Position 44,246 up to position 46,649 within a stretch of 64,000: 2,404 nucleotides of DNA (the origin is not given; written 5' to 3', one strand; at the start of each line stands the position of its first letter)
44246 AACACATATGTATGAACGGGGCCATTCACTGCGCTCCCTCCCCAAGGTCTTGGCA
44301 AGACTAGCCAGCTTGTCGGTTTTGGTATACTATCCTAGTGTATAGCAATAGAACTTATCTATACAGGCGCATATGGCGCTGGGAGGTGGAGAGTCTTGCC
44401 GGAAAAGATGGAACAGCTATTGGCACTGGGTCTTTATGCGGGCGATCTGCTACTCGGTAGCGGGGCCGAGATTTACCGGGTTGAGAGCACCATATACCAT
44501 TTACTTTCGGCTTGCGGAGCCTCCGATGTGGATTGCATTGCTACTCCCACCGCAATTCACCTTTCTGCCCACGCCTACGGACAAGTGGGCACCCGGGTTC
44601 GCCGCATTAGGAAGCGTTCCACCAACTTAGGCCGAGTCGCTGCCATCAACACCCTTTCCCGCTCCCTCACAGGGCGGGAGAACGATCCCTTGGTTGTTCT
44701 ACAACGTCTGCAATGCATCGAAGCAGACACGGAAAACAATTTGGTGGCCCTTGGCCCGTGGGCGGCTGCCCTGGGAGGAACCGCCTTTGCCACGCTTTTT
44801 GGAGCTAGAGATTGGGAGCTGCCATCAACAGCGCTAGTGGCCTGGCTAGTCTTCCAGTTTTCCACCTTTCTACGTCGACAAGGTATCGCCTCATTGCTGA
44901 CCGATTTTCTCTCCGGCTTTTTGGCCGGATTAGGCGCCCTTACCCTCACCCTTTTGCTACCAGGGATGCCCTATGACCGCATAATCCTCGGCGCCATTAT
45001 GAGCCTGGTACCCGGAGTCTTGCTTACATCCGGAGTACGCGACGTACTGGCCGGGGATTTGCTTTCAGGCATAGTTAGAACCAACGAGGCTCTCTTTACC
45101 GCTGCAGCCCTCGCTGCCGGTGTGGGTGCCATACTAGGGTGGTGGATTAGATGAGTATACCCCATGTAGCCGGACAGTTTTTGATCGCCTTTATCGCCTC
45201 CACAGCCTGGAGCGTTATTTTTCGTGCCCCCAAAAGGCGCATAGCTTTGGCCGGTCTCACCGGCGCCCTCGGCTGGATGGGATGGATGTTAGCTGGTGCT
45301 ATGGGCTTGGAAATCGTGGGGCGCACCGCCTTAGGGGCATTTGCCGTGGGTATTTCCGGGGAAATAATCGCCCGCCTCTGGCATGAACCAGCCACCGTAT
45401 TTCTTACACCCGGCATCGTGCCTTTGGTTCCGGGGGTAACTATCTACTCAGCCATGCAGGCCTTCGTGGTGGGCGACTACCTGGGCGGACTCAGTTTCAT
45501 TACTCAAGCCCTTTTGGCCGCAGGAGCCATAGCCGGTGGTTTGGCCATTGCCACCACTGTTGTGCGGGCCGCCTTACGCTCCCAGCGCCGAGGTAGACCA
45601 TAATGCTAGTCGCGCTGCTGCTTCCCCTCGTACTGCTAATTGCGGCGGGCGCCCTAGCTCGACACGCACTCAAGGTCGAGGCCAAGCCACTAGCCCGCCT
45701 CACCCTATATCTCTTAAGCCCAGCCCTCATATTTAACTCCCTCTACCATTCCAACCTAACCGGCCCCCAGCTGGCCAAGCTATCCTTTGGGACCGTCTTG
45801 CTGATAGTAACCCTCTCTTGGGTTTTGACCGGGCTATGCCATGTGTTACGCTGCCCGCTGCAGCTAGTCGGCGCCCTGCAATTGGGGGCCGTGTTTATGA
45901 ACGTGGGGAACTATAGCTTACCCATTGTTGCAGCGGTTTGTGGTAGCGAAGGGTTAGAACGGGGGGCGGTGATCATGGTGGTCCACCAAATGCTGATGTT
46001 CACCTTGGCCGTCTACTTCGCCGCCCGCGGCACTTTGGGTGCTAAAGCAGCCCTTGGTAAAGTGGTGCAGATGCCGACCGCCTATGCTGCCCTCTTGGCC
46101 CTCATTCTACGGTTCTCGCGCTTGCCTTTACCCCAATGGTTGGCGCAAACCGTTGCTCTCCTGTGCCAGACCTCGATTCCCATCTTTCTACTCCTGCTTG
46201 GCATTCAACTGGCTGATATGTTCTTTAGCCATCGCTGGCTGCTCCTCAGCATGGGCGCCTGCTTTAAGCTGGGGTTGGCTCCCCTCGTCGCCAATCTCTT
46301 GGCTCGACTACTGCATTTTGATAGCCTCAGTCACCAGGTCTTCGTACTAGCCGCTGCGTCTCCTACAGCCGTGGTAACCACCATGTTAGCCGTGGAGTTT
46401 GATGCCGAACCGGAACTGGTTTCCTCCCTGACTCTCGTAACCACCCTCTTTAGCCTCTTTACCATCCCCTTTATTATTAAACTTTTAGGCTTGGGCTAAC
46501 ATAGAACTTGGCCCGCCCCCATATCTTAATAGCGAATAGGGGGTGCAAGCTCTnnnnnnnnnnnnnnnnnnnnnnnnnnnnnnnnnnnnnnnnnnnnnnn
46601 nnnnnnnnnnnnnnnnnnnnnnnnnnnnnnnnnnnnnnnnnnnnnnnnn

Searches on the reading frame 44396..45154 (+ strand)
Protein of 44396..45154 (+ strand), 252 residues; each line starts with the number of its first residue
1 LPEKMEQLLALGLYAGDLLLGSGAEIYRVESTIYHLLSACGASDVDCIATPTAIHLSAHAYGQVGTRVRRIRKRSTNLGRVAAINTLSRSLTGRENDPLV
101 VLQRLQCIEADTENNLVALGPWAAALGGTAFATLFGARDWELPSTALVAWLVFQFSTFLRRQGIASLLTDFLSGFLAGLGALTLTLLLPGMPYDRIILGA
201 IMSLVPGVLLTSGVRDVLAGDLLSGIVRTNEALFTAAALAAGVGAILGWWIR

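Call 60: search_protein_families(library=ncbifam, proteins=[window:44396-45154:+], max_evalue=1e-8)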
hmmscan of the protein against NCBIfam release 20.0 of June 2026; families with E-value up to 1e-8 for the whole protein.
window:44396-45154:+ (252 aa): 1 family
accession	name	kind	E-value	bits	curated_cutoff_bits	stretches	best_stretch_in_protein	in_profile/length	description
NF047720.1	ThrSerExpThrE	equivalog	4.6e-12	45.2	550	1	8-245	40-284/468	threonine/serine exporter ThrE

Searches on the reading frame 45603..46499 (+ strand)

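Call 60: search_protein_families(library=ncbifam, proteins=[window:45603-46499:+], max_evalue=1e-8)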
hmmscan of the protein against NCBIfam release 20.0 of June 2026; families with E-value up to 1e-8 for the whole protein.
window:45603-46499:+ (298 aa): 1 family
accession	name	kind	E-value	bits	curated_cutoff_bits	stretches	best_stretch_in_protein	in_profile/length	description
TIGR00946.1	2a69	subfamily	4.1e-17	62.3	246.05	1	6-297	14-336/336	auxin efflux carrier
